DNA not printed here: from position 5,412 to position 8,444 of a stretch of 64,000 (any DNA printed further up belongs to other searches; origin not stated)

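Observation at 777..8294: rdhA-rdhB / TPR / rdhC module governed by a MalT-like STAND-LuxR regulator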

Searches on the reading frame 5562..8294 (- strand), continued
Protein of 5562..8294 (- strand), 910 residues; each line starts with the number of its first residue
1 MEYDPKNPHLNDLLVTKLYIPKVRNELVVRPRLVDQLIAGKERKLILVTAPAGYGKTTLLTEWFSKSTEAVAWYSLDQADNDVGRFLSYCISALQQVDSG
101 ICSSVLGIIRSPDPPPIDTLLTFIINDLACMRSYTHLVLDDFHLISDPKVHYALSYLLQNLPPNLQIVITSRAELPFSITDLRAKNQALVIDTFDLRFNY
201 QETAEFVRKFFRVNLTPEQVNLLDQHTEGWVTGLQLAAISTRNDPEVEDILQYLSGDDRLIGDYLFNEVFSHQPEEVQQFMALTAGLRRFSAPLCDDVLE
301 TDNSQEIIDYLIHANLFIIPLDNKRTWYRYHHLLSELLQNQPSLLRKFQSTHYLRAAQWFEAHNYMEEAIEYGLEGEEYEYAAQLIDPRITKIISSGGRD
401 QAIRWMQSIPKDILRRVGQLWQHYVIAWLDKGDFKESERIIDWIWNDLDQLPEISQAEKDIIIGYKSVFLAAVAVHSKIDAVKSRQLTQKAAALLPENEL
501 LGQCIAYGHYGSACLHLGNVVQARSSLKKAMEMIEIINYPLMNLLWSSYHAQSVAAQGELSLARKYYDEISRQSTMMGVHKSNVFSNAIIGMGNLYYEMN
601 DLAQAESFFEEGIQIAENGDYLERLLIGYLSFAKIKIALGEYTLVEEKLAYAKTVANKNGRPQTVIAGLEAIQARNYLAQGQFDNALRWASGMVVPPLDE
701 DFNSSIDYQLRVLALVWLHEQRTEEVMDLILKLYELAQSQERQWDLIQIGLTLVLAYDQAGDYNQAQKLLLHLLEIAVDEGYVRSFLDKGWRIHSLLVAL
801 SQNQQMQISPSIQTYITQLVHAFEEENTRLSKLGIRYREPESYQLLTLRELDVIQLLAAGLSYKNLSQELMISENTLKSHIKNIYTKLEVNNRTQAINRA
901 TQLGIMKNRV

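Call 45: find_homologous_proteins(query=window:5562-8294:-, max_evalue=1e-30)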
Query window:5562-8294:- (910 aa): 2751 proteins with E <= 1e-30 among 8000 candidates; the best 120 are listed.
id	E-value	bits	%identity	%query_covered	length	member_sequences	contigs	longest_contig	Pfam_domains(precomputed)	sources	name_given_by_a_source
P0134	0.0e+0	1988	96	100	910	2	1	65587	PF14559.13,PF25873.1,PF17874.8,PF00196.26,PF13424.13,PF13401.13,PF07719.24,PF13191.13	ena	-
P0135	0.0e+0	1393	67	99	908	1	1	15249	PF25873.1,PF17874.8,PF00196.26,PF13424.13,PF13401.13,PF08281.19,PF13191.13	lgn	-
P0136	0.0e+0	1236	61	100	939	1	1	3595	PF25873.1,PF17874.8,PF00515.35,PF00196.26,PF13424.13,PF13401.13,PF13181.13,PF13191.13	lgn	-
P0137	0.0e+0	1229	60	100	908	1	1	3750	PF25873.1,PF17874.8,PF00196.26,PF13424.13,PF13181.13,PF13191.13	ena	-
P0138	0.0e+0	1212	60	100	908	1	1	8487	PF25873.1,PF17874.8,PF00196.26,PF13401.13,PF08281.19,PF13181.13,PF13191.13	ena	-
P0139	0.0e+0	1201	59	100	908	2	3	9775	PF25873.1,PF17874.8,PF00196.26,PF13424.13,PF13401.13,PF08281.19,PF13181.13,PF13191.13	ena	-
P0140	0.0e+0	1134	57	99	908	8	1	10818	PF25873.1,PF17874.8,PF00196.26,PF13424.13,PF08281.19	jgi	-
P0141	0.0e+0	1018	51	98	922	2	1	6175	PF25873.1,PF12862.14,PF17874.8,PF00515.35,PF00196.26,PF13424.13,PF13176.13,PF13181.13,PF07719.24,PF13191.13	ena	-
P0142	1.0e-216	740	41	99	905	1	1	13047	PF07721.21,PF14559.13,PF25873.1,PF07088.17,PF17874.8,PF00196.26,PF13424.13,PF13401.13,PF13428.13,PF08281.19,PF07719.24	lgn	-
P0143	6.1e-208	711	39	99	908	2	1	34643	PF25873.1,PF17874.8,PF00196.26,PF13401.13,PF08281.19,PF13181.13,PF13191.13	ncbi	-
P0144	1.0e-206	707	40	99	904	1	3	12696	PF13401.13,PF13428.13,PF08281.19,PF13191.13,PF14559.13,PF25873.1,PF17874.8,PF00515.35,PF00196.26,PF13424.13,PF13181.13,PF07719.24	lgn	-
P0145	4.2e-204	698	39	99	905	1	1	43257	PF25873.1,PF17874.8,PF00196.26,PF13401.13,PF08281.19,PF13191.13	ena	-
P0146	1.2e-199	684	39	98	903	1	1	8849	PF25873.1,PF17874.8,PF00515.35,PF00196.26,PF13424.13,PF13401.13,PF13181.13,PF07719.24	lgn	-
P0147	1.6e-199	683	39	99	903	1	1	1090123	PF14559.13,PF25873.1,PF17874.8,PF00515.35,PF00196.26,PF13424.13,PF13176.13,PF13401.13,PF13428.13,PF13181.13,PF07719.24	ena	-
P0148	4.3e-195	669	37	100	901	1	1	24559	PF25873.1,PF17874.8,PF00196.26,PF13401.13,PF13191.13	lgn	-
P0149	1.3e-192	660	38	99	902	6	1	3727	PF25873.1,PF17874.8,PF00196.26,PF13424.13,PF13401.13,PF08281.19,PF13191.13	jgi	jgi:LuxR family maltose regulon positive regulatory protein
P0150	6.2e-191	655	39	98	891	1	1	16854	PF25873.1,PF17874.8,PF00196.26,PF13401.13,PF13191.13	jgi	-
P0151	6.1e-190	652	37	100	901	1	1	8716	PF25873.1,PF17874.8,PF00196.26,PF13401.13,PF13191.13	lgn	-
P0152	1.0e-186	641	39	98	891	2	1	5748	PF25873.1,PF17874.8,PF00196.26,PF13191.13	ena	-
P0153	1.6e-186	640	38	98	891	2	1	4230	PF25873.1,PF17874.8,PF00196.26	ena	-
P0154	8.5e-186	638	37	99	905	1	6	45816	PF25873.1,PF17874.8,PF00196.26,PF13424.13,PF13401.13,PF08281.19,PF13191.13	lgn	-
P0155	2.2e-184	633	38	98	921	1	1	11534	PF25873.1,PF17874.8,PF00196.26,PF13401.13,PF08281.19,PF13191.13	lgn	-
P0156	2.2e-184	633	37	98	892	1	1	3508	PF25873.1,PF17874.8,PF00196.26,PF13401.13,PF13191.13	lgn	-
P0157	2.3e-184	633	37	98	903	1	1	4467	PF25873.1,PF17874.8,PF00196.26,PF13401.13,PF08281.19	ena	-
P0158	8.7e-184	631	38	98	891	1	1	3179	PF25873.1,PF17874.8,PF00196.26,PF13401.13,PF13191.13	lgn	-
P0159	1.2e-183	631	38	98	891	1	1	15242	PF25873.1,PF17874.8,PF00196.26,PF13191.13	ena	-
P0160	2.5e-183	630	38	100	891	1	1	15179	PF25873.1,PF17874.8,PF00196.26,PF13191.13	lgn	-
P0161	9.6e-183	628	38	98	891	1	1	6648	PF25873.1,PF17874.8,PF00196.26,PF13191.13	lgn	-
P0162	1.6e-180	620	37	99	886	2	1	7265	PF25873.1,PF17874.8,PF00196.26,PF13191.13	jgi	jgi:LuxR family maltose regulon positive regulatory protein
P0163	9.3e-179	615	37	98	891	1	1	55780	PF25873.1,PF17874.8,PF00196.26,PF13401.13,PF13191.13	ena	-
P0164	9.8e-177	608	36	98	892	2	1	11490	PF25873.1,PF17874.8,PF00196.26,PF13191.13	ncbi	-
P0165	1.4e-176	607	37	99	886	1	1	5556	PF25873.1,PF17874.8,PF00196.26,PF25199.2,PF13191.13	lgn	-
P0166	1.7e-164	567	36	90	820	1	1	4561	PF25873.1,PF17874.8,PF00196.26,PF08281.19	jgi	-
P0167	1.4e-156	541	34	98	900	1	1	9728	PF14559.13,PF25873.1,PF17874.8,PF00196.26,PF13424.13,PF13191.13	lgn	-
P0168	6.8e-152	526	33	97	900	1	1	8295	PF25873.1,PF17874.8,PF00196.26,PF13424.13,PF13428.13,PF07719.24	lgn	-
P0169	4.4e-151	523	33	98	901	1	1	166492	PF14559.13,PF25873.1,PF17874.8,PF00515.35,PF00196.26,PF13424.13,PF13401.13,PF08281.19,PF07719.24,PF13191.13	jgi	jgi:LuxR family transcriptional regulator, maltose regulon positive regulatory protein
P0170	6.8e-145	503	33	97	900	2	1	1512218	PF25873.1,PF17874.8,PF00196.26,PF13424.13,PF13401.13,PF13181.13,PF13191.13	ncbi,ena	-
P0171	4.3e-144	500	34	97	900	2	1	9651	PF25873.1,PF17874.8,PF00196.26,PF13424.13,PF13191.13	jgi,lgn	-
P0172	1.5e-141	491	32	97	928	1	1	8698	PF25873.1,PF13384.13,PF17874.8,PF00196.26,PF13424.13,PF13401.13,PF08281.19,PF13191.13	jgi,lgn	-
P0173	6.8e-140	486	34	98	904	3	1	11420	PF25873.1,PF17874.8,PF00515.35,PF00196.26,PF05729.19,PF13424.13,PF13428.13,PF13181.13,PF07719.24,PF13191.13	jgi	jgi:LuxR family maltose regulon positive regulatory protein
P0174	1.2e-139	485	32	97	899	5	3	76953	PF25873.1,PF17874.8,PF00196.26,PF13424.13,PF07719.24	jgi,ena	jgi:LuxR family maltose regulon positive regulatory protein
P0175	4.4e-137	477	34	98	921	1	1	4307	PF25873.1,PF17874.8,PF00196.26,PF13424.13,PF07719.24,PF13191.13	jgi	jgi:LuxR family maltose regulon positive regulatory protein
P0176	5.4e-136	473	33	98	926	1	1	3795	PF25873.1,PF17874.8,PF00196.26,PF13424.13,PF08281.19,PF13191.13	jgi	jgi:LuxR family maltose regulon positive regulatory protein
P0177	7.9e-136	473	32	98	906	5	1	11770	PF14559.13,PF25873.1,PF17874.8,PF00196.26,PF13424.13,PF13428.13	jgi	jgi:LuxR family maltose regulon positive regulatory protein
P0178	2.2e-135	471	34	98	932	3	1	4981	PF25873.1,PF13384.13,PF17874.8,PF00515.35,PF00196.26,PF13424.13,PF13176.13,PF13181.13,PF07719.24,PF13191.13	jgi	jgi:LuxR family maltose regulon positive regulatory protein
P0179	4.7e-135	470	34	99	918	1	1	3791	PF25873.1,PF17874.8,PF00196.26,PF13424.13,PF08281.19,PF13181.13,PF07719.24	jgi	jgi:LuxR family maltose regulon positive regulatory protein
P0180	5.5e-135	470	33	98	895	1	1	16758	PF14559.13,PF25873.1,PF17874.8,PF00196.26,PF13424.13,PF13191.13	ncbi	-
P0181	9.4e-135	469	34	98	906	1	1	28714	PF25873.1,PF17874.8,PF00196.26,PF13424.13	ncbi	ncbi:LuxR C-terminal-related transcriptional regulator [Chloroflexota bacterium]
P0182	1.5e-134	468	41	47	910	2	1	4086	PF07721.21,PF14559.13,PF25873.1,PF17874.8,PF00515.35,PF00196.26,PF13424.13,PF08281.19,PF07719.24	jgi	jgi:LuxR family maltose regulon positive regulatory protein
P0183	4.6e-134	467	33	98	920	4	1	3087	PF25873.1,PF13412.13,PF17874.8,PF00196.26,PF13424.13,PF04545.23,PF13428.13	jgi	jgi:LuxR family maltose regulon positive regulatory protein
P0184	5.9e-134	466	33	98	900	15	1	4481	PF25873.1,PF17874.8,PF00196.26,PF13424.13,PF07719.24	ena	-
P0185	7.6e-134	466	34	98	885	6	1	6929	PF13384.13,PF13176.13,PF13428.13,PF13374.13,PF14559.13,PF25873.1,PF17874.8,PF00515.35,PF00196.26,PF13424.13,PF13181.13,PF07719.24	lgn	-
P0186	1.8e-133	465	33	99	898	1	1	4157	PF25873.1,PF17874.8,PF00196.26,PF13424.13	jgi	jgi:LuxR family maltose regulon positive regulatory protein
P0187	1.9e-133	465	33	98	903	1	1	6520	PF25873.1,PF17874.8,PF00196.26,PF13424.13,PF13428.13,PF13181.13,PF07719.24,PF13191.13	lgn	-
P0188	2.1e-133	465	33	98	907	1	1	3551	PF25873.1,PF17874.8,PF00196.26,PF13424.13,PF07719.24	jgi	jgi:LuxR family maltose regulon positive regulatory protein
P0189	2.8e-133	464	32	98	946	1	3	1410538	PF25873.1,PF17874.8,PF00196.26,PF13424.13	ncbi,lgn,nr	ncbi:MAG: helix-turn-helix transcriptional regulator [Anaerolineales bacterium]|nr:helix-turn-helix 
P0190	3.0e-133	464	33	98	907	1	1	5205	PF25873.1,PF17874.8,PF00196.26,PF13424.13,PF07719.24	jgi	jgi:LuxR family maltose regulon positive regulatory protein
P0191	3.2e-133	464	33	98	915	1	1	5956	PF25873.1,PF17874.8,PF00196.26,PF13424.13,PF13176.13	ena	-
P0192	5.9e-133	463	34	98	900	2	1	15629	PF25873.1,PF17874.8,PF00515.35,PF00196.26,PF05729.19,PF13424.13,PF13176.13,PF13401.13,PF13191.13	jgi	jgi:LuxR family maltose regulon positive regulatory protein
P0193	6.7e-133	463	33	98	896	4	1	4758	PF25873.1,PF17874.8,PF00515.35,PF00196.26,PF13424.13,PF13176.13,PF13428.13,PF13181.13,PF07719.24,PF13191.13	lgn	-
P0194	7.9e-133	463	33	98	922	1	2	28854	PF25873.1,PF17874.8,PF00515.35,PF00196.26,PF13424.13,PF13181.13,PF07719.24,PF13191.13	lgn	-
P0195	9.5e-133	462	34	98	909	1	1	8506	PF25873.1,PF17874.8,PF00196.26,PF05729.19,PF13424.13,PF13191.13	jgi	-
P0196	1.1e-132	462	34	98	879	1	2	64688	PF25873.1,PF17874.8,PF00196.26,PF13191.13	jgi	jgi:LuxR family maltose regulon positive regulatory protein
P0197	1.2e-132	462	33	98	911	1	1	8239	PF07721.21,PF25873.1,PF17874.8,PF00196.26,PF13424.13,PF07719.24,PF13191.13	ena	-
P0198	1.4e-132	462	31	97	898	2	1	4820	PF25873.1,PF17874.8,PF00196.26,PF13424.13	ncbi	-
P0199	1.9e-132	461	32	98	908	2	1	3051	PF25873.1,PF17874.8,PF00196.26,PF13424.13,PF13428.13,PF07719.24,PF13191.13,PF13374.13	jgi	jgi:LuxR family maltose regulon positive regulatory protein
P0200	2.6e-132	461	33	98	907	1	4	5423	PF25873.1,PF17874.8,PF00196.26,PF13424.13,PF07719.24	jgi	jgi:LuxR family transcriptional regulator, maltose regulon positive regulatory protein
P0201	3.2e-132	461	33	98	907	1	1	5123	PF25873.1,PF17874.8,PF00196.26,PF13424.13,PF07719.24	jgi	jgi:LuxR family maltose regulon positive regulatory protein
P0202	3.4e-132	461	33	98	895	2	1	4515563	PF25873.1,PF17874.8,PF00515.35,PF00196.26,PF13424.13,PF13181.13,PF07719.24,PF13191.13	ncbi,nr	ncbi:MAG: helix-turn-helix transcriptional regulator [Chloroflexota bacterium]|nr:MAG: helix-turn-he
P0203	3.5e-132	461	32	97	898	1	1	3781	PF25873.1,PF17874.8,PF00196.26,PF13401.13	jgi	jgi:LuxR family transcriptional regulator, maltose regulon positive regulatory protein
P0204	3.9e-132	460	33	98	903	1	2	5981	PF25873.1,PF17874.8,PF00196.26,PF13424.13,PF08281.19,PF07719.24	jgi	-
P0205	6.0e-132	460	33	99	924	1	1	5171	PF25873.1,PF13384.13,PF17874.8,PF00515.35,PF00196.26,PF13424.13,PF08281.19,PF07719.24,PF13191.13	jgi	jgi:LuxR family maltose regulon positive regulatory protein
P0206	6.6e-132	460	33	98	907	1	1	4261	PF25873.1,PF17874.8,PF00196.26,PF13424.13,PF07719.24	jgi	jgi:LuxR family maltose regulon positive regulatory protein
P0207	8.4e-132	459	33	98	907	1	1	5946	PF25873.1,PF17874.8,PF00196.26,PF13424.13,PF07719.24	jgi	jgi:LuxR family maltose regulon positive regulatory protein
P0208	8.5e-132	459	33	98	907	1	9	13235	PF25873.1,PF17874.8,PF00196.26,PF13424.13,PF07719.24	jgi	jgi:LuxR family transcriptional regulator, maltose regulon positive regulatory protein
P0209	8.6e-132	459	33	98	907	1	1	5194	PF25873.1,PF17874.8,PF00196.26,PF13424.13,PF07719.24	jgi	jgi:LuxR family maltose regulon positive regulatory protein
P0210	1.2e-131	459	33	98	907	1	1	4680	PF25873.1,PF17874.8,PF00196.26,PF13424.13,PF07719.24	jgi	jgi:LuxR family transcriptional regulator, maltose regulon positive regulatory protein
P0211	1.4e-131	459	33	98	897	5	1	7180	PF25873.1,PF17874.8,PF00196.26,PF13424.13,PF13181.13,PF13191.13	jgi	jgi:LuxR family maltose regulon positive regulatory protein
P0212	1.8e-131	458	33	98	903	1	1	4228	PF25873.1,PF17874.8,PF00196.26,PF13424.13,PF13428.13,PF13181.13,PF07719.24,PF13191.13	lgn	-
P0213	3.3e-131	457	33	98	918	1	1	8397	PF16065.11,PF25058.2,PF13176.13,PF13428.13,PF08281.19,PF13191.13,PF13374.13,PF07721.21,PF25873.1,PF17874.8,PF00515.35,PF00196.26,PF05729.19,PF13424.13,PF13181.13,PF07719.24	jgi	jgi:LuxR family maltose regulon positive regulatory protein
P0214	4.0e-131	457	32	98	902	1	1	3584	PF25873.1,PF17874.8,PF00196.26,PF13191.13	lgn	-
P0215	4.1e-131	457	33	98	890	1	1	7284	PF25873.1,PF23914.2,PF17874.8,PF00515.35,PF00196.26,PF13424.13,PF13181.13,PF07719.24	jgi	jgi:LuxR family maltose regulon positive regulatory protein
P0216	4.3e-131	457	32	98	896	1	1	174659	PF25873.1,PF17874.8,PF00515.35,PF00196.26,PF13181.13,PF13191.13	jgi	jgi:LuxR family transcriptional regulator, maltose regulon positive regulatory protein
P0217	5.1e-131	457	33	99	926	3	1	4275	PF07721.21,PF14559.13,PF25873.1,PF17874.8,PF00196.26,PF13424.13,PF13428.13,PF13181.13,PF07719.24,PF13174.13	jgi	-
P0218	5.5e-131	457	34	98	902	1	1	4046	PF25873.1,PF17874.8,PF00196.26,PF13424.13,PF13401.13,PF13181.13,PF07719.24,PF13191.13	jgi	-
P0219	6.0e-131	456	33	98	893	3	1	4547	PF25873.1,PF17874.8,PF00515.35,PF00196.26,PF05729.19,PF13424.13,PF13428.13,PF13181.13,PF07719.24,PF13374.13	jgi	jgi:LuxR family maltose regulon positive regulatory protein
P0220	6.4e-131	456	34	99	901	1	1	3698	PF25873.1,PF17874.8,PF00196.26,PF13424.13,PF13401.13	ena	-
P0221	7.6e-131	456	33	98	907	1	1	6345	PF25873.1,PF17874.8,PF00196.26,PF13424.13,PF07719.24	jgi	jgi:LuxR family maltose regulon positive regulatory protein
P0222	8.0e-131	456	33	98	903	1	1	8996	PF13176.13,PF13428.13,PF13191.13,PF07721.21,PF25873.1,PF17874.8,PF00515.35,PF00196.26,PF13424.13,PF13432.13,PF13181.13,PF07719.24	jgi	jgi:LuxR family maltose regulon positive regulatory protein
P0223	8.8e-131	456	32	98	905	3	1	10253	PF25873.1,PF17874.8,PF00196.26,PF13424.13,PF13191.13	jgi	jgi:LuxR family maltose regulon positive regulatory protein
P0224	2.4e-130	454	33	98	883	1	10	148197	PF25873.1,PF17874.8,PF00196.26,PF13432.13,PF13401.13,PF08281.19,PF13191.13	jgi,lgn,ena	jgi:LuxR family maltose regulon positive regulatory protein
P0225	2.5e-130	454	31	98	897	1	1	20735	PF07721.21,PF25873.1,PF17874.8,PF00515.35,PF00196.26,PF13424.13,PF13176.13,PF13432.13,PF13428.13,PF13181.13,PF07719.24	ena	-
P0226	2.5e-130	454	33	98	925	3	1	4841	PF07721.21,PF14559.13,PF25873.1,PF17874.8,PF00196.26,PF13424.13,PF13432.13,PF13181.13,PF07719.24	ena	-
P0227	3.3e-130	454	33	98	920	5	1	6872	PF07721.21,PF25873.1,PF17874.8,PF00196.26,PF13424.13,PF13191.13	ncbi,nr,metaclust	ncbi:MAG: hypothetical protein AMJ56_15460 [Anaerolineae bacterium SG8_19]|nr:MAG: hypothetical prot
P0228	4.4e-130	454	33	98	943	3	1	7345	PF25873.1,PF17874.8,PF00196.26,PF13424.13,PF13428.13,PF13181.13,PF07719.24,PF13191.13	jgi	jgi:LuxR family maltose regulon positive regulatory protein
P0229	5.1e-130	453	31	99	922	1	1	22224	PF07721.21,PF14559.13,PF25873.1,PF17874.8,PF00196.26,PF13424.13,PF13176.13,PF13401.13,PF13428.13,PF07719.24,PF13191.13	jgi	jgi:LuxR family maltose regulon positive regulatory protein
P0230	1.0e-129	452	32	98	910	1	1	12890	PF25873.1,PF17874.8,PF00515.35,PF00196.26,PF13424.13,PF13176.13,PF08281.19,PF13181.13,PF07719.24,PF13191.13,PF13374.13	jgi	jgi:LuxR family maltose regulon positive regulatory protein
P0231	1.2e-129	452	32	98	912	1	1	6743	PF25873.1,PF17874.8,PF00196.26,PF13424.13,PF13191.13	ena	-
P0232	2.0e-129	451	32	98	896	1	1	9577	PF25873.1,PF13412.13,PF17874.8,PF00196.26,PF13424.13,PF07719.24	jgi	jgi:LuxR family transcriptional regulator, maltose regulon positive regulatory protein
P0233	2.3e-129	451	32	98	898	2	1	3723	PF25873.1,PF17874.8,PF00515.35,PF00196.26,PF13424.13,PF13428.13,PF08281.19,PF13181.13,PF07719.24,PF13191.13,PF13374.13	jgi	jgi:LuxR family maltose regulon positive regulatory protein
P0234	2.7e-129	451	33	98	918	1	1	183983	PF25873.1,PF17874.8,PF00515.35,PF00196.26,PF13424.13,PF08281.19,PF13181.13,PF13191.13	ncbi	-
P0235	3.6e-129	451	33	98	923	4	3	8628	PF25873.1,PF17874.8,PF00196.26,PF13424.13,PF13401.13,PF13428.13,PF13191.13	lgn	-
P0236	4.3e-129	450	33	98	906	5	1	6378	PF25873.1,PF17874.8,PF00515.35,PF00196.26,PF13424.13,PF13176.13,PF07719.24,PF13191.13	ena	-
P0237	5.6e-129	450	32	98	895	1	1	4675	PF25873.1,PF17874.8,PF00515.35,PF00196.26,PF13424.13,PF13181.13,PF07719.24,PF13191.13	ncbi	-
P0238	5.8e-129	450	33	98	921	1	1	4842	PF25873.1,PF17874.8,PF00196.26,PF13424.13,PF13191.13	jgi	jgi:LuxR family maltose regulon positive regulatory protein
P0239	7.3e-129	450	32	98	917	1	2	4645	PF13401.13,PF13428.13,PF08281.19,PF13191.13,PF07721.21,PF14559.13,PF25873.1,PF17874.8,PF24883.3,PF00515.35,PF00196.26,PF13424.13,PF13181.13,PF07719.24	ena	-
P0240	9.7e-129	449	33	97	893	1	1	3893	PF25873.1,PF17874.8,PF00196.26,PF13424.13,PF07719.24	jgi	-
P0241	1.0e-128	449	31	99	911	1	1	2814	PF25873.1,PF17874.8,PF00515.35,PF00196.26,PF13424.13,PF13401.13,PF13428.13,PF07719.24,PF13191.13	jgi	jgi:LuxR family maltose regulon positive regulatory protein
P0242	1.1e-128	449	34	98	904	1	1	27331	PF25873.1,PF17874.8,PF00515.35,PF00196.26,PF13424.13,PF08281.19,PF13181.13,PF13191.13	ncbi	-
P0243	1.1e-128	449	32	98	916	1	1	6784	PF25873.1,PF17874.8,PF00196.26,PF13424.13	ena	-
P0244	1.2e-128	449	33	98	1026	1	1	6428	PF25873.1,PF17874.8,PF00515.35,PF00196.26,PF13424.13,PF13401.13,PF07719.24,PF13191.13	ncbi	-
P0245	1.3e-128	449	31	98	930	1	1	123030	PF25873.1,PF17874.8,PF00196.26,PF13424.13,PF13181.13,PF07719.24,PF13191.13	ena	-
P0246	1.5e-128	448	32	99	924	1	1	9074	PF25873.1,PF17874.8,PF00196.26,PF05729.19,PF13424.13,PF13176.13,PF13428.13,PF13181.13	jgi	-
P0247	2.4e-128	448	33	98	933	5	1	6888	PF25873.1,PF17874.8,PF00196.26,PF13424.13,PF07719.24,PF13191.13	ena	-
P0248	2.4e-128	448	32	98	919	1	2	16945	PF25873.1,PF17874.8,PF00196.26,PF13424.13,PF13176.13,PF13428.13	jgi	jgi:LuxR family maltose regulon positive regulatory protein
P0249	2.8e-128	448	32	98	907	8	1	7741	PF25873.1,PF17874.8,PF00196.26,PF13424.13,PF07719.24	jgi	jgi:LuxR family transcriptional regulator, maltose regulon positive regulatory protein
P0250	3.6e-128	447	32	99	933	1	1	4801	PF25873.1,PF17874.8,PF00196.26,PF13424.13,PF13176.13,PF13428.13,PF07719.24,PF13191.13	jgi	jgi:LuxR family maltose regulon positive regulatory protein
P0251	4.3e-128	447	32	98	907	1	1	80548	PF25873.1,PF17874.8,PF00196.26,PF13424.13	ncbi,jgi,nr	ncbi:MAG: LuxR C-terminal-related transcriptional regulator [Desulfatiglans sp.]|jgi:LuxR family mal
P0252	4.5e-128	447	32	99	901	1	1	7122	PF25873.1,PF17874.8,PF00196.26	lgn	-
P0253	6.8e-128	446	32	98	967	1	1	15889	PF25873.1,PF17874.8,PF00196.26,PF05729.19,PF13424.13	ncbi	-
